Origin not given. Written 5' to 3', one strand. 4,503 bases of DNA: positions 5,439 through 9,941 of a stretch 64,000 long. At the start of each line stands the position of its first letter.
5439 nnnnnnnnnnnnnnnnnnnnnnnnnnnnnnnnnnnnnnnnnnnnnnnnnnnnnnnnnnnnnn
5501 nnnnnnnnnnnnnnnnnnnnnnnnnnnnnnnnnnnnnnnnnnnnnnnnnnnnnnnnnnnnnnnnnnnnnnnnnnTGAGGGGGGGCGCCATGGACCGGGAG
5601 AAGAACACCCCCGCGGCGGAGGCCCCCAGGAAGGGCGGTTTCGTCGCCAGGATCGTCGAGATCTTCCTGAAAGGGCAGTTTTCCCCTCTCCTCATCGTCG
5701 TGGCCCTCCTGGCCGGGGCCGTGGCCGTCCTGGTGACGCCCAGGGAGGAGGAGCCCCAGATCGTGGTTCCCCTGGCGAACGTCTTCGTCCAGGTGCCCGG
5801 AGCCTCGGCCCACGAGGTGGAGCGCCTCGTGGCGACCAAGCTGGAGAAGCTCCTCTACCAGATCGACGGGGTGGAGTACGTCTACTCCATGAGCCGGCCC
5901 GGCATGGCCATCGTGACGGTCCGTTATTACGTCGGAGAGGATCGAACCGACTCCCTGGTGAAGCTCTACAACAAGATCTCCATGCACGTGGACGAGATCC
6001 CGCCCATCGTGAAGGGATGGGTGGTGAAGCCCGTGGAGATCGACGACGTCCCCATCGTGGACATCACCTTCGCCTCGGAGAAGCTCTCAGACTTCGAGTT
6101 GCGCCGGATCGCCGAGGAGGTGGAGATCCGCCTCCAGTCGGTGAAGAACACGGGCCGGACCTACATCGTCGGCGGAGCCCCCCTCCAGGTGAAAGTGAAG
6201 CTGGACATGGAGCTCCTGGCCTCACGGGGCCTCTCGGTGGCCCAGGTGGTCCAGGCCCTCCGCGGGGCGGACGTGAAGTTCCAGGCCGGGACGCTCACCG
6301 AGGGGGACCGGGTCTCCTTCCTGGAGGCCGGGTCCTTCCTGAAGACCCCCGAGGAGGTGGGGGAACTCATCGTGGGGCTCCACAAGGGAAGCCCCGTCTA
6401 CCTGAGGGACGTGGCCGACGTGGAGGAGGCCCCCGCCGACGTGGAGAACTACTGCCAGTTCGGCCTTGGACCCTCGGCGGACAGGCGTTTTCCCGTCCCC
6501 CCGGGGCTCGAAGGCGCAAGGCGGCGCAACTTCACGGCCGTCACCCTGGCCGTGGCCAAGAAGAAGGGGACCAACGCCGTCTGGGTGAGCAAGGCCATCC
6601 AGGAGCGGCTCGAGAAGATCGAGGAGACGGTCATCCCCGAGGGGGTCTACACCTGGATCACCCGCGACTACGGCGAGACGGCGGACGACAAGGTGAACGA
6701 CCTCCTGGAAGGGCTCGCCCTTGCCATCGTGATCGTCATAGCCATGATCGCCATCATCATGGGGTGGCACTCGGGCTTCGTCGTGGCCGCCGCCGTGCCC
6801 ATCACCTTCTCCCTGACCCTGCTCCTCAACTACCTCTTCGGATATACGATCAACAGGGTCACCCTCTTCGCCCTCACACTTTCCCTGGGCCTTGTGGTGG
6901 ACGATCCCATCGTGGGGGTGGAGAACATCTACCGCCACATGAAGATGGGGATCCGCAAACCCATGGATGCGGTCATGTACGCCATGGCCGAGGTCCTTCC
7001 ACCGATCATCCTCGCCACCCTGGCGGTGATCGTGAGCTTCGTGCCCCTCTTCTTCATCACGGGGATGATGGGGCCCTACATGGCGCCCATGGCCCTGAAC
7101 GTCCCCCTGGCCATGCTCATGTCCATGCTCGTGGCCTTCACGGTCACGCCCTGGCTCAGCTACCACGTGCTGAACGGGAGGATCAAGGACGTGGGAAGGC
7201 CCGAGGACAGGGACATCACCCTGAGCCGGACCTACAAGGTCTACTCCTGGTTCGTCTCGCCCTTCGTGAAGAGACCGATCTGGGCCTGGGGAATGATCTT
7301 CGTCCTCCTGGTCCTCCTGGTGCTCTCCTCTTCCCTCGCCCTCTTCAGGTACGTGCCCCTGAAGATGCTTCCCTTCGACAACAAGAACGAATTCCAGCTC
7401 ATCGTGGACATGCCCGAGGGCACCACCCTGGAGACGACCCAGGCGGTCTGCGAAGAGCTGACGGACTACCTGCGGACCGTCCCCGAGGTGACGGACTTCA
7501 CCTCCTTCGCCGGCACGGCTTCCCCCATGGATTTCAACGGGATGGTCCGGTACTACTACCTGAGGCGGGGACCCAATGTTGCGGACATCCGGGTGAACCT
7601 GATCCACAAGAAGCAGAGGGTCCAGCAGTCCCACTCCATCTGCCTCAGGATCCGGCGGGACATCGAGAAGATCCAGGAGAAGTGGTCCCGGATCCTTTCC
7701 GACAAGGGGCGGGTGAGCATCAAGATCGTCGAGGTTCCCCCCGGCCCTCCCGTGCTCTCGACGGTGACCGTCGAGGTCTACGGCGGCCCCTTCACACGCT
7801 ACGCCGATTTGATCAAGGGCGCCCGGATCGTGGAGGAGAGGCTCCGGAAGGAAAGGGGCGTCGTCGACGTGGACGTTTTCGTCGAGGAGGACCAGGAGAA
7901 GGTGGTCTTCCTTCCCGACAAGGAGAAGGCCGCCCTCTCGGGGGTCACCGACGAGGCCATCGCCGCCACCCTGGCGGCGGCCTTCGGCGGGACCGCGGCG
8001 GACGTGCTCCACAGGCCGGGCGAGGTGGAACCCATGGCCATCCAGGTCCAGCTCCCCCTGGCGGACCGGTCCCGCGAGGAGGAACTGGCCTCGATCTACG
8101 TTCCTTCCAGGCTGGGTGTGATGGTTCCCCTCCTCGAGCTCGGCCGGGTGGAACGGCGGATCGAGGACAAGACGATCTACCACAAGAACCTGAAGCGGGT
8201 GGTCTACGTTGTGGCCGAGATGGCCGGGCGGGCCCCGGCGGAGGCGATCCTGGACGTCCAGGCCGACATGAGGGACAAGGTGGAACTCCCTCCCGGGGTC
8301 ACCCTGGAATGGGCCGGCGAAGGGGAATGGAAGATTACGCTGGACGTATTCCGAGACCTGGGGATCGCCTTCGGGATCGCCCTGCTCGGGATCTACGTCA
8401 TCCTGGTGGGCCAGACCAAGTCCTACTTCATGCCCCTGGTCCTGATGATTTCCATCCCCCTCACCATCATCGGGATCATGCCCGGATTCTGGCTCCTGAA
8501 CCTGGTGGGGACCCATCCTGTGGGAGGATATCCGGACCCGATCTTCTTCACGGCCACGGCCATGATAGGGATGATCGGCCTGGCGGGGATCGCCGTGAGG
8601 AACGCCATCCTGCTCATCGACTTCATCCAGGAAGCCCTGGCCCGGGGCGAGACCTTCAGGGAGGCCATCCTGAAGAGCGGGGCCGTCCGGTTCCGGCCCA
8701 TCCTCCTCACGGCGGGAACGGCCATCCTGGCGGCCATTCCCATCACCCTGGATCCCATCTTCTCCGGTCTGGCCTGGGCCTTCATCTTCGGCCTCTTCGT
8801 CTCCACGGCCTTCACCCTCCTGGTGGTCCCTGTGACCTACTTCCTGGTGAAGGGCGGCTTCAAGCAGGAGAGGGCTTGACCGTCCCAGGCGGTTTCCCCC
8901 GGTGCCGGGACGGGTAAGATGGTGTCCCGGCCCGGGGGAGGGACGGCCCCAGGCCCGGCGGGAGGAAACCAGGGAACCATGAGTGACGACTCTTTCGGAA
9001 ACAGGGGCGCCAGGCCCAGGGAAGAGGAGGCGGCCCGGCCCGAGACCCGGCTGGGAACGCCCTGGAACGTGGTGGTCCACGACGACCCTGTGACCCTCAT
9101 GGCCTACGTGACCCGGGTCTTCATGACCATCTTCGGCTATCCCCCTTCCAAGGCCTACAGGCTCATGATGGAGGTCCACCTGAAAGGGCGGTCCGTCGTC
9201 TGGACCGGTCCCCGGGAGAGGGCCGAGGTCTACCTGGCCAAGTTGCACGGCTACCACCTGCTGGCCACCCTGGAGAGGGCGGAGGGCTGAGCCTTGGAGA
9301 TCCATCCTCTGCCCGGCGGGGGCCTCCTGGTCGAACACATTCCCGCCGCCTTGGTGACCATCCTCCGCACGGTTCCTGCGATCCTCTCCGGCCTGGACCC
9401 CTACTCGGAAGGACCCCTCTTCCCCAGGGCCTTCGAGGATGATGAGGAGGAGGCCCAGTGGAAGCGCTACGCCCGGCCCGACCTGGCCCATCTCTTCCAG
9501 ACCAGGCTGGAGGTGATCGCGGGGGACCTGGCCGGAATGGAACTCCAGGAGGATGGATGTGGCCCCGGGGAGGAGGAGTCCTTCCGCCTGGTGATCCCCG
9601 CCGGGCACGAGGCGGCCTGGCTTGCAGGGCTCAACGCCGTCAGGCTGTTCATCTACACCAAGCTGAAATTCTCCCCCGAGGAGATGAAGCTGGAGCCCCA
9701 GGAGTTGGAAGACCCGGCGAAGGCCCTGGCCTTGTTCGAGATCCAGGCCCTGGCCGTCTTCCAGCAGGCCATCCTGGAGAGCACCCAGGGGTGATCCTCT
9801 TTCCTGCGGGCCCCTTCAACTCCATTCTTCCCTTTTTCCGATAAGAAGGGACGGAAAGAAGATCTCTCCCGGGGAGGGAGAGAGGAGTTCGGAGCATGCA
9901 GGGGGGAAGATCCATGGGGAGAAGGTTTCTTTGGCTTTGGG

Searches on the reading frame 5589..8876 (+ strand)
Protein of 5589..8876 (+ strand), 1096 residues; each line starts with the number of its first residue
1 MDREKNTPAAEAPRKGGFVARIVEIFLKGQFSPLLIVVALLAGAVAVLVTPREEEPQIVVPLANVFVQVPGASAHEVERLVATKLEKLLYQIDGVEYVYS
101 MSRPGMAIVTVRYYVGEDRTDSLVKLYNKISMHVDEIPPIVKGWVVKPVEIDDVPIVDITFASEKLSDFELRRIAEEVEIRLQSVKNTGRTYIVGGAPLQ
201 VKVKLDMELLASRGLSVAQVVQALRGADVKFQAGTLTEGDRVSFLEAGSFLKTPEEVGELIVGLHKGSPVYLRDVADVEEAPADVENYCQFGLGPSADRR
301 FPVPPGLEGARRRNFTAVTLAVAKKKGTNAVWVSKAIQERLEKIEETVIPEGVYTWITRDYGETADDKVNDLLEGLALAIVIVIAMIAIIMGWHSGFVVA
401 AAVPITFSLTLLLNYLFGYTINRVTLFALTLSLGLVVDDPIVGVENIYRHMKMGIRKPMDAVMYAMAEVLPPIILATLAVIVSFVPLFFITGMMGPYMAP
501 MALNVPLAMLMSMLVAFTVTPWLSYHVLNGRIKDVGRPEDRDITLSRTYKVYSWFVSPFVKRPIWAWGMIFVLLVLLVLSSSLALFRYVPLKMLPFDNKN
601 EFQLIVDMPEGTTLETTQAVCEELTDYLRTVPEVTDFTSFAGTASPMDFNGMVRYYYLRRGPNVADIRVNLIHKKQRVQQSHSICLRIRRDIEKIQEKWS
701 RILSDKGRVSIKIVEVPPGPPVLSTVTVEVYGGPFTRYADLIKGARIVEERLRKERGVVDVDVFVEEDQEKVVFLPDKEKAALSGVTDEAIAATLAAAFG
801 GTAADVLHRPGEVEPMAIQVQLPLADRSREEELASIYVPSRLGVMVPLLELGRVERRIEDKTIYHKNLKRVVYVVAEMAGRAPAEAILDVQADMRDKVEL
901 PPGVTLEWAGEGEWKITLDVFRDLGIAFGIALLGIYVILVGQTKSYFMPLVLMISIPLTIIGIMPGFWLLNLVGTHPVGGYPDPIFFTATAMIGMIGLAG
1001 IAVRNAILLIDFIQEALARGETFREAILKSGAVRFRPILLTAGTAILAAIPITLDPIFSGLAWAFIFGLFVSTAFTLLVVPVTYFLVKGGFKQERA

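Call 50: search_protein_families(library=pfam, proteins=[window:5589-8876:+], max_evalue=0.0001)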
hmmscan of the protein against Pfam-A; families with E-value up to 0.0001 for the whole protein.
window:5589-8876:+ (1096 aa): 1 family
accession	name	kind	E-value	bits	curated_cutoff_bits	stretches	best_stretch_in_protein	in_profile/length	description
PF00873.25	ACR_tran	-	1.6e-164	549.6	28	2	313-1088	275-1021/1021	AcrB/AcrD/AcrF family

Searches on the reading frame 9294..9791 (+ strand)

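Call 74: search_protein_families(library=pfam, proteins=[window:9294-9791:+], max_evalue=0.0001)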
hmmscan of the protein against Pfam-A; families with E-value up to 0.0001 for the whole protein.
window:9294-9791:+ (166 aa): 1 family
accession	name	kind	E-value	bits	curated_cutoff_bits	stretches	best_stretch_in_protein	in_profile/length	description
PF09438.16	DUF2017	-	1.6e-14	54.9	25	1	38-160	64-175/179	Domain of unknown function (DUF2017)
